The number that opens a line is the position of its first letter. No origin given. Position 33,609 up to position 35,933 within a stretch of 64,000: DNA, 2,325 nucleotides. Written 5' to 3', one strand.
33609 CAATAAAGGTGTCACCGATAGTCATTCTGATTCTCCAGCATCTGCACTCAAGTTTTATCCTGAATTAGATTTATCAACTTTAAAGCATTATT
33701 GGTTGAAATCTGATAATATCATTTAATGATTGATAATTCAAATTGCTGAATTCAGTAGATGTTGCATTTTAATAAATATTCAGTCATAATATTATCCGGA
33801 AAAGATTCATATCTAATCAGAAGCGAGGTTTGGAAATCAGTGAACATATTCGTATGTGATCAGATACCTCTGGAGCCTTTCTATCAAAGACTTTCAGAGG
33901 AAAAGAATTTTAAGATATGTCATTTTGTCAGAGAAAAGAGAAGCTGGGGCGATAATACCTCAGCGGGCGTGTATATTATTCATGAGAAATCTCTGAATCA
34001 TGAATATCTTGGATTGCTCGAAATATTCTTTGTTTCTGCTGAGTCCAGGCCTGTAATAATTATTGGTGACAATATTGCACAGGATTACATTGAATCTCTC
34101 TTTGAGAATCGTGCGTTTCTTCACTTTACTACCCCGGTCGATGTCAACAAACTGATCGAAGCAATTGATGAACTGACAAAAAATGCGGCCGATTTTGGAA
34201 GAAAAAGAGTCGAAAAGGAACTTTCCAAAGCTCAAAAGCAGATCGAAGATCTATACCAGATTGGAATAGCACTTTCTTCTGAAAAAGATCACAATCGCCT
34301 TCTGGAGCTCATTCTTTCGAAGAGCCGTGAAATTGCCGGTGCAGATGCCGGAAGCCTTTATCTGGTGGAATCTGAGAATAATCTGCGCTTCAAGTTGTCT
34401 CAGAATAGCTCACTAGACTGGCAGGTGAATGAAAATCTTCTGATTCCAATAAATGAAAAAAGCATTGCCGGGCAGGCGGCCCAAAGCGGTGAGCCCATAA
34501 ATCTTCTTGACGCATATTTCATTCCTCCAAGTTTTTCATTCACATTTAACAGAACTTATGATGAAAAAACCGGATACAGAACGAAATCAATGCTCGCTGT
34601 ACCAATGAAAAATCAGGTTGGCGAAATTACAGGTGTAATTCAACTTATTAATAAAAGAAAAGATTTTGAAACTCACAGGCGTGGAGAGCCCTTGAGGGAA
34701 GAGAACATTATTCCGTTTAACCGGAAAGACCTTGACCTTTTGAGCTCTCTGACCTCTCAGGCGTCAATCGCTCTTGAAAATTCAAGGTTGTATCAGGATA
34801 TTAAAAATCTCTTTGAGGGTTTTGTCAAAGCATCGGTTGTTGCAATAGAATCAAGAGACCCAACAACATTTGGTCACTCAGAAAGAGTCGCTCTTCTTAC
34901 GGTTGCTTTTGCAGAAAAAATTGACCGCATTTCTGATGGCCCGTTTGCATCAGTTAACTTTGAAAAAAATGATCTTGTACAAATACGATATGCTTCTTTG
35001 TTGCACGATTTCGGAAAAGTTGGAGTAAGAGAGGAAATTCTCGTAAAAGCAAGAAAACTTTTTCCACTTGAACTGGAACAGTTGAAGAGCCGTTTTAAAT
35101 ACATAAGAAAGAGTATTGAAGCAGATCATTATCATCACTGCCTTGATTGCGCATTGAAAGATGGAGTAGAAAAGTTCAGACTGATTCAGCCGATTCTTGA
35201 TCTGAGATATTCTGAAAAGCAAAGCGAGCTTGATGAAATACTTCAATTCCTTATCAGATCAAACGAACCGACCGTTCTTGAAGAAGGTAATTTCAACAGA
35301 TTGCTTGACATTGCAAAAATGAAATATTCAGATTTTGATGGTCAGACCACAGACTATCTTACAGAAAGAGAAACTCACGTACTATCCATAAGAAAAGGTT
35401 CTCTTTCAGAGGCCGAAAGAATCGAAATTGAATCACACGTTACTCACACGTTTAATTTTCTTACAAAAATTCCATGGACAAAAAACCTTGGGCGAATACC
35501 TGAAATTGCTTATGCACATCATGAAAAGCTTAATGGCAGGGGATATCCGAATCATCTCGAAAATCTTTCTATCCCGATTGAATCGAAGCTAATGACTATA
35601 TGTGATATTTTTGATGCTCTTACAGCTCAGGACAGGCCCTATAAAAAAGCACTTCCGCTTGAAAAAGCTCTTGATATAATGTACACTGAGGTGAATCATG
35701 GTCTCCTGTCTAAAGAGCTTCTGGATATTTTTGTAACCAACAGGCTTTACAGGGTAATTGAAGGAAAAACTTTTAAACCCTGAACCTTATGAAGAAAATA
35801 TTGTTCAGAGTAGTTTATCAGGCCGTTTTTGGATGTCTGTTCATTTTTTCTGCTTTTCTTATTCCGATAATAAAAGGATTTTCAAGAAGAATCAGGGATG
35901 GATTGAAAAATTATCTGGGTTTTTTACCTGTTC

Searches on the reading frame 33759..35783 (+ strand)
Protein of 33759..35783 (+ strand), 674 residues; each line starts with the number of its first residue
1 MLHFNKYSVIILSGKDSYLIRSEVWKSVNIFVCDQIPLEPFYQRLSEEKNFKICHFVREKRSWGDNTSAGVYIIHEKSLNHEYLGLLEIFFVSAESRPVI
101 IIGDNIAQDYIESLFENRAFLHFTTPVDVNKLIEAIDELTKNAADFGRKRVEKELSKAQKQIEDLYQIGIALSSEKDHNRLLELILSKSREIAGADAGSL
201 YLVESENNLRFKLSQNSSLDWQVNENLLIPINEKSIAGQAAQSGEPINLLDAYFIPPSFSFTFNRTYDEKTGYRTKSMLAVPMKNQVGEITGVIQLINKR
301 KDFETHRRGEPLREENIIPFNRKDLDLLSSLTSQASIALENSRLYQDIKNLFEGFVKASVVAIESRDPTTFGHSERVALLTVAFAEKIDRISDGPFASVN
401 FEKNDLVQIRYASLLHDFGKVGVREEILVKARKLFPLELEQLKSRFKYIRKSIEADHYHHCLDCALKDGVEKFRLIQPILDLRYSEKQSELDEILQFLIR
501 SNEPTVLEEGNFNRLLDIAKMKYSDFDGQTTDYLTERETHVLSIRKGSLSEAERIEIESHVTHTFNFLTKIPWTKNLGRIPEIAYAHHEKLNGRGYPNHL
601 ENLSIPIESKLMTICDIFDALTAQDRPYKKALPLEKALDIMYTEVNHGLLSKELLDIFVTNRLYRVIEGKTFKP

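Call 82: search_protein_families(library=pfam, proteins=[window:33759-35783:+], max_evalue=0.0001)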
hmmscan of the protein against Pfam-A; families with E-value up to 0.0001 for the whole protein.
window:33759-35783:+ (674 aa): 5 families
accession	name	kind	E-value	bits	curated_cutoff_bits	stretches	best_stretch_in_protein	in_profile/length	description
PF13487.12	HD_5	-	1.8e-28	99.9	27.2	1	538-645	59-162/170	HD domain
PF01590.32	GAF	-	5.1e-14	53.4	22.4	1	179-339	3-133/133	GAF domain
PF01966.28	HD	-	5.9e-09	36.7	22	1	370-441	1-58/116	HD domain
PF13185.12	GAF_2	-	2.7e-08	34.5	28.6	1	176-340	2-136/136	GAF domain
PF13492.12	GAF_3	-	9.5e-08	32.9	27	1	181-341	5-129/129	GAF domain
